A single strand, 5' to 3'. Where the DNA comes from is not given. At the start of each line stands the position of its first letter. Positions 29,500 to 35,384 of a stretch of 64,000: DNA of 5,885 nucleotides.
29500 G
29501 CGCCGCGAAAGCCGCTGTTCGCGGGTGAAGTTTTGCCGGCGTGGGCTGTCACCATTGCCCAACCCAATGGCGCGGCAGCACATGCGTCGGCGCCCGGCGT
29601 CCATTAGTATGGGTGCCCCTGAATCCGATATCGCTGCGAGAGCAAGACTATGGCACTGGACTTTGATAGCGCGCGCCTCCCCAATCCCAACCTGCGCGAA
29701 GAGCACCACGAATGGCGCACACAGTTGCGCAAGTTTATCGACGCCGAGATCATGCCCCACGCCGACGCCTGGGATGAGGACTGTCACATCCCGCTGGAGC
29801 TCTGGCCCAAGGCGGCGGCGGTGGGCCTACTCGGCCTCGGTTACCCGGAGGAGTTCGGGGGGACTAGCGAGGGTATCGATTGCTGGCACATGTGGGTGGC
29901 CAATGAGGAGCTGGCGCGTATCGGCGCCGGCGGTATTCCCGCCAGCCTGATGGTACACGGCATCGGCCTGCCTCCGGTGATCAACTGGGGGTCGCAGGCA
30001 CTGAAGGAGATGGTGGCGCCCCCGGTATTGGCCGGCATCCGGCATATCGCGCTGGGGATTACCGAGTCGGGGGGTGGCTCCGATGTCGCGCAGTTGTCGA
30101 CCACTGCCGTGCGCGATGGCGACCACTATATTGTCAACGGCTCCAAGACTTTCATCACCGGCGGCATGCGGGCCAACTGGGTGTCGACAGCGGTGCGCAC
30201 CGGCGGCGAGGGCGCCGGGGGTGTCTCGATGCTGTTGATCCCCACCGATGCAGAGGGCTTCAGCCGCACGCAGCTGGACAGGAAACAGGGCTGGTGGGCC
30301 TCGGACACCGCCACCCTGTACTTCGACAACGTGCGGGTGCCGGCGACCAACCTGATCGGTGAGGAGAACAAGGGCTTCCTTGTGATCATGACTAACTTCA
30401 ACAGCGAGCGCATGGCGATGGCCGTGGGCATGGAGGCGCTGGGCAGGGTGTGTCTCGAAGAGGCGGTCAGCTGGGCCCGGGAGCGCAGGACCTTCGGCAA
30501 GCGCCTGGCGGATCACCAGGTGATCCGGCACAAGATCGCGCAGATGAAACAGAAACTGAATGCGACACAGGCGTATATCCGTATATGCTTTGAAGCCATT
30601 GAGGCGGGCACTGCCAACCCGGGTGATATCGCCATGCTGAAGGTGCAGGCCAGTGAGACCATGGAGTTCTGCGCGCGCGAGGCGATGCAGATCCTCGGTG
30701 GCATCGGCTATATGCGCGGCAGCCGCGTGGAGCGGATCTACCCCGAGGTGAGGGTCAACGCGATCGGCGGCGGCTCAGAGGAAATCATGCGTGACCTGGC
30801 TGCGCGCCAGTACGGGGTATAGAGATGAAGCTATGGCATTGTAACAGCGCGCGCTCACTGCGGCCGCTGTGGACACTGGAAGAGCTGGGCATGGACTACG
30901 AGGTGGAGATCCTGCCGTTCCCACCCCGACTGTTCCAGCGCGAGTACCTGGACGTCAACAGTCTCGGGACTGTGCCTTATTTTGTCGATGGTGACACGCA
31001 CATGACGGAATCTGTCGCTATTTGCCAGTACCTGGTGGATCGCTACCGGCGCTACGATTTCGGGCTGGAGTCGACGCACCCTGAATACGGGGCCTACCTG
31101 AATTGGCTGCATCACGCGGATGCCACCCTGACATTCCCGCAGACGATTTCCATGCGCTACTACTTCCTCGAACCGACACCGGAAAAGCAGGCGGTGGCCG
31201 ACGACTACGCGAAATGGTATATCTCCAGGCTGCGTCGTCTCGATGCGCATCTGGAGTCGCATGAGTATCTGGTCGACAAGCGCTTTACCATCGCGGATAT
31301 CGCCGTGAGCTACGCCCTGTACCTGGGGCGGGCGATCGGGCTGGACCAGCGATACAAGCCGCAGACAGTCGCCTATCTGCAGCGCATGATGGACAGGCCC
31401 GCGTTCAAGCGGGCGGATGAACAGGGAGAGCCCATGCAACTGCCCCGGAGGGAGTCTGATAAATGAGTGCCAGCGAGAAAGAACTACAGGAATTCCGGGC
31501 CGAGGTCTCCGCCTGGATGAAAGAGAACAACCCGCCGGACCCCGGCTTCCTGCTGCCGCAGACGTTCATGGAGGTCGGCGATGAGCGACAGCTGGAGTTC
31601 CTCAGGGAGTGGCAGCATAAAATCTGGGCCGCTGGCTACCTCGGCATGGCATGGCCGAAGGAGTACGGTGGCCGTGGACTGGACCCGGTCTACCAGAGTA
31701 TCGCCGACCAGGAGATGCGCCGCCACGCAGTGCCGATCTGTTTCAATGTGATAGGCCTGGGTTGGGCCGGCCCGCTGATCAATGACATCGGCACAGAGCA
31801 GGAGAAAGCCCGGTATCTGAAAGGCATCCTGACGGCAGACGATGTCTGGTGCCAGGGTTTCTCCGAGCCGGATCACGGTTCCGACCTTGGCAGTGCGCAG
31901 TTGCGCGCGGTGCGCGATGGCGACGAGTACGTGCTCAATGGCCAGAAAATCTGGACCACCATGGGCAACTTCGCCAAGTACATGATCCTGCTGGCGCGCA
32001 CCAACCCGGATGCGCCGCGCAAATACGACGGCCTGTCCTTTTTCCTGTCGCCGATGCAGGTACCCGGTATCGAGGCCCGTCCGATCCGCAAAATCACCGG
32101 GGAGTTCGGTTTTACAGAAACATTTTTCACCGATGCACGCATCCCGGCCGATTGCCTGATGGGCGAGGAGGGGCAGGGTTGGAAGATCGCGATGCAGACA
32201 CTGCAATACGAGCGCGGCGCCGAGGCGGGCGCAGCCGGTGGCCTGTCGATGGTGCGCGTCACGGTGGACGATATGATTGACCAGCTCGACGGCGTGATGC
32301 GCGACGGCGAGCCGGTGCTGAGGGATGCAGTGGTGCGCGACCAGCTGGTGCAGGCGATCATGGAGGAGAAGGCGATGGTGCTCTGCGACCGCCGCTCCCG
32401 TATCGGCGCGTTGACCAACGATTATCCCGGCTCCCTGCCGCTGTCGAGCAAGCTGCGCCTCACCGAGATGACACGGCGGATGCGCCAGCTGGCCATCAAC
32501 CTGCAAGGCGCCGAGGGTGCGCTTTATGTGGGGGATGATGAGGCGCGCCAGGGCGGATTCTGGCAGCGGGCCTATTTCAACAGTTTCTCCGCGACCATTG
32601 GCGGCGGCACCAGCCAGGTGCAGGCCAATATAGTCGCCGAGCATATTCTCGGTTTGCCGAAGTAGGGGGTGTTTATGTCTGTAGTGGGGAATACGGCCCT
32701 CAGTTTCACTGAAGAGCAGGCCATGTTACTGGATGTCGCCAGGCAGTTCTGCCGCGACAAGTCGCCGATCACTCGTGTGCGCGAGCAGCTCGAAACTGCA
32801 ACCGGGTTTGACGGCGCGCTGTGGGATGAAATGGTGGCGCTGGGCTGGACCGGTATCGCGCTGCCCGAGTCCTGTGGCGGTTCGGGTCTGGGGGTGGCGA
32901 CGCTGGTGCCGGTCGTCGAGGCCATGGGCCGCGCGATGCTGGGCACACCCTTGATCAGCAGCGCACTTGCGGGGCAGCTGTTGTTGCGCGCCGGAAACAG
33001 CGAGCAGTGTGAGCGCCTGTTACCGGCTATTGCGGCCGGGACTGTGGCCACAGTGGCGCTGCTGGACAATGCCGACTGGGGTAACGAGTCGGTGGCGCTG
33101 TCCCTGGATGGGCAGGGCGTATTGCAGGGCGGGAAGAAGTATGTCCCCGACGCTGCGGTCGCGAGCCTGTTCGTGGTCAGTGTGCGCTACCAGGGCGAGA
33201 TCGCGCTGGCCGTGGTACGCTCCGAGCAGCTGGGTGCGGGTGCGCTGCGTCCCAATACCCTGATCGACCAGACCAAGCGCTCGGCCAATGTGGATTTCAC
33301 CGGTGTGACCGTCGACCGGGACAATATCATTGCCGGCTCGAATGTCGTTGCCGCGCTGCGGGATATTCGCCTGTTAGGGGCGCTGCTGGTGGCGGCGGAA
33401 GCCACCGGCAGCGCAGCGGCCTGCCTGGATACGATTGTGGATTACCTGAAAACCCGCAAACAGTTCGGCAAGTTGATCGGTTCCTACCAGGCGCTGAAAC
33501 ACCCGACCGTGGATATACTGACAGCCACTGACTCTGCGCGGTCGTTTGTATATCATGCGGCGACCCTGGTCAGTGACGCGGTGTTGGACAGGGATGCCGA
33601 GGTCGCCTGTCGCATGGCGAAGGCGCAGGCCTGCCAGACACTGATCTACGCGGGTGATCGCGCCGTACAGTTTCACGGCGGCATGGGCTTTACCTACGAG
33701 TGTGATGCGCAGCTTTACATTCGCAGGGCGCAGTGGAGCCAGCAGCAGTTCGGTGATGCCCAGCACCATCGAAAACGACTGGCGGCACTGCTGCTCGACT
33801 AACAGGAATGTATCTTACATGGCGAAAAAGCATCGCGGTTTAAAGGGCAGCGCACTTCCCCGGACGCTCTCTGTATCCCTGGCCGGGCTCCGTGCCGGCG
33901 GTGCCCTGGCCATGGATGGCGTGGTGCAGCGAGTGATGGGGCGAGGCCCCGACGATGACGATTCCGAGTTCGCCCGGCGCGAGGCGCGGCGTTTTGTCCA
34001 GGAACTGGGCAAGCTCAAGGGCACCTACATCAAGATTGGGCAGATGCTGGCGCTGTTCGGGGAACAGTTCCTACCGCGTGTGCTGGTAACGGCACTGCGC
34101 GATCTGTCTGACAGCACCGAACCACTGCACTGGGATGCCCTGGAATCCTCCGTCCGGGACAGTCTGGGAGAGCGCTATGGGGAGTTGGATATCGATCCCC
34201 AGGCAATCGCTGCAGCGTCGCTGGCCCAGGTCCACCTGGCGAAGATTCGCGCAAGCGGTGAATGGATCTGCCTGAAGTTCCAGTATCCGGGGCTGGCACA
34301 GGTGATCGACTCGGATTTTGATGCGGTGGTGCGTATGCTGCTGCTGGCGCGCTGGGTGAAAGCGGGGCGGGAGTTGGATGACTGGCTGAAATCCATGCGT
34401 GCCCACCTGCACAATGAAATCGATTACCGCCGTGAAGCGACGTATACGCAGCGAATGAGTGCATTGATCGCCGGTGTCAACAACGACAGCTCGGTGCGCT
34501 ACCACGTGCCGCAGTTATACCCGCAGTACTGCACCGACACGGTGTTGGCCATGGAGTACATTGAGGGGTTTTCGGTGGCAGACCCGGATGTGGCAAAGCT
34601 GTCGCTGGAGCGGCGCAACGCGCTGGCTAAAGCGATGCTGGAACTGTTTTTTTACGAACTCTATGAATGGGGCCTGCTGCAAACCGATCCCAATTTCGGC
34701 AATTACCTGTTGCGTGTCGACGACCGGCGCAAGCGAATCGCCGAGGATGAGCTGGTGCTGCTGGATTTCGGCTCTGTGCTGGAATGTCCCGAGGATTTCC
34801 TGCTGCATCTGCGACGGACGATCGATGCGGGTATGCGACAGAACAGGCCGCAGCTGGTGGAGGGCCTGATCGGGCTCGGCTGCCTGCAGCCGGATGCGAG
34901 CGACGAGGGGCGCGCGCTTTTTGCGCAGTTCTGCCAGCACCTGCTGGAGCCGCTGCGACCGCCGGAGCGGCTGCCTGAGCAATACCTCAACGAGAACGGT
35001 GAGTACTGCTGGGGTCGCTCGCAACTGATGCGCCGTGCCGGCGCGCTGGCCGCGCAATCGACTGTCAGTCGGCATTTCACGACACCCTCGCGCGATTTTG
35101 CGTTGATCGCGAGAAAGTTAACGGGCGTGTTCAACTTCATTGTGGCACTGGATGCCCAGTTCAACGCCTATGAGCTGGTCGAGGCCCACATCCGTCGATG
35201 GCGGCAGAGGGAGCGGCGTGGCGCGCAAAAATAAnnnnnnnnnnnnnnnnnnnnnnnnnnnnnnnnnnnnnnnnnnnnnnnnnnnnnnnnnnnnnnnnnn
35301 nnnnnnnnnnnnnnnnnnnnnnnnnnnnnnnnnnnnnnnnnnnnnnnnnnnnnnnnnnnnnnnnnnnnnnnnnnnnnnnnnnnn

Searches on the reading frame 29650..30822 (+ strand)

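Call 23: search_protein_families(library=pfam, proteins=[window:29650-30822:+], max_evalue=0.001)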
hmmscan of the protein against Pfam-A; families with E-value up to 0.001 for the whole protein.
window:29650-30822:+ (390 aa): 5 families
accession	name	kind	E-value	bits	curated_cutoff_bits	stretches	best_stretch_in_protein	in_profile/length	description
PF00441.29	Acyl-CoA_dh_1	-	2.6e-45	154.7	22.4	1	240-387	1-148/150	Acyl-CoA dehydrogenase, C-terminal domain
PF02771.21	Acyl-CoA_dh_N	-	1.3e-25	90.4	22.9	1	17-129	2-112/113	Acyl-CoA dehydrogenase, N-terminal domain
PF02770.24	Acyl-CoA_dh_M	-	5e-23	81.5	33.3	1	134-228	1-97/97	Acyl-CoA dehydrogenase, middle domain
PF08028.16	Acyl-CoA_dh_2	-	7.8e-12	46.1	22.7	1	265-369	11-125/134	Acyl-CoA dehydrogenase, C-terminal domain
PF22924.1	ACOX_C_alpha1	-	0.00097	19.4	27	0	328-386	108-166/169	Acyl-CoA oxidase, C-alpha1 domain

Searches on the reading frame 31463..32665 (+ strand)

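Call 23: search_protein_families(library=pfam, proteins=[window:31463-32665:+], max_evalue=0.001)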
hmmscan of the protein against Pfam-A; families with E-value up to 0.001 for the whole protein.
window:31463-32665:+ (400 aa): 3 families
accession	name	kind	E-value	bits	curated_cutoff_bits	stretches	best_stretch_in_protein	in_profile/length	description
PF02770.24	Acyl-CoA_dh_M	-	7.1e-18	65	33.3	1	130-215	1-85/97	Acyl-CoA dehydrogenase, middle domain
PF02771.21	Acyl-CoA_dh_N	-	1.1e-14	55.2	22.9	1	7-124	3-111/113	Acyl-CoA dehydrogenase, N-terminal domain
PF00441.29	Acyl-CoA_dh_1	-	3.9e-14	53.5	22.4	1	237-396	1-150/150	Acyl-CoA dehydrogenase, C-terminal domain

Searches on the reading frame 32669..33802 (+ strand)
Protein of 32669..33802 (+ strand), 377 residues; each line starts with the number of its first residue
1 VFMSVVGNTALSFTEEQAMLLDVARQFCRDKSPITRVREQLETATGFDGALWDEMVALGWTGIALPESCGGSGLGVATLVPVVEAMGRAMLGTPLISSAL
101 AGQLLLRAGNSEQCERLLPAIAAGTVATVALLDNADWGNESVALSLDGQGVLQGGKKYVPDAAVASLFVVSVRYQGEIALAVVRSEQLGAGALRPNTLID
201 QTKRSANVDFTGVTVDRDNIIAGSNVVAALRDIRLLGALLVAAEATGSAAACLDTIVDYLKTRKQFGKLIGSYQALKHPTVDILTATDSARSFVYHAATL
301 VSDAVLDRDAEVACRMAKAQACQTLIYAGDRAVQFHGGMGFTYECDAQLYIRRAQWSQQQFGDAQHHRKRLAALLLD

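Call 23: search_protein_families(library=pfam, proteins=[window:32669-33802:+], max_evalue=0.001)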
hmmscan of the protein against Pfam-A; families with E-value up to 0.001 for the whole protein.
window:32669-33802:+ (377 aa): 3 families
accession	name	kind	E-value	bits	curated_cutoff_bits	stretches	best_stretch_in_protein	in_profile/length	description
PF00441.29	Acyl-CoA_dh_1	-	2.5e-25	89.8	22.4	1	238-373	15-147/150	Acyl-CoA dehydrogenase, C-terminal domain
PF02771.21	Acyl-CoA_dh_N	-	1.9e-21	77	22.9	1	14-124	1-112/113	Acyl-CoA dehydrogenase, N-terminal domain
PF08028.16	Acyl-CoA_dh_2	-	6.3e-08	33.4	22.7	1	240-344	2-113/134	Acyl-CoA dehydrogenase, C-terminal domain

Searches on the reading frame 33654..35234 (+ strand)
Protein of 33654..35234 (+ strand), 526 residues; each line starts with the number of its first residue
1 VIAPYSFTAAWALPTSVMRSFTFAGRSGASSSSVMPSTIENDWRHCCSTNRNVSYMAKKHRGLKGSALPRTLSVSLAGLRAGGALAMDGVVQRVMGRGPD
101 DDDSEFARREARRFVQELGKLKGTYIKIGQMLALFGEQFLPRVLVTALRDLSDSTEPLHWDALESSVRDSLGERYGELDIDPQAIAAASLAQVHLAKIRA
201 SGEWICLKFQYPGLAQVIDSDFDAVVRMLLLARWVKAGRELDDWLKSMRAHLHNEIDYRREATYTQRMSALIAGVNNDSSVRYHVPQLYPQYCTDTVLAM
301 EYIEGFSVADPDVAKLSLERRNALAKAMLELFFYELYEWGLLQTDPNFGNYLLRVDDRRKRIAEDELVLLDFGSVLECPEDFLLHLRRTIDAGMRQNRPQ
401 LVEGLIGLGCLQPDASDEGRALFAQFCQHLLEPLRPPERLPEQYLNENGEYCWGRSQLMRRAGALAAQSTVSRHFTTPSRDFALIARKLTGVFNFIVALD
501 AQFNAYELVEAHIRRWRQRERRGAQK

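Call 12: search_protein_families(library=pfam, proteins=[window:33654-35234:+], max_evalue=0.001)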
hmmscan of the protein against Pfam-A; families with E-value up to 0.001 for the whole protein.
window:33654-35234:+ (526 aa): 1 family
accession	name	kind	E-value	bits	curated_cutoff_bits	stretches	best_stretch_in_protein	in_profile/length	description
PF03109.22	ABC1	-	2.2e-46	158.5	22.9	1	151-402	2-241/244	ABC1 atypical kinase-like domain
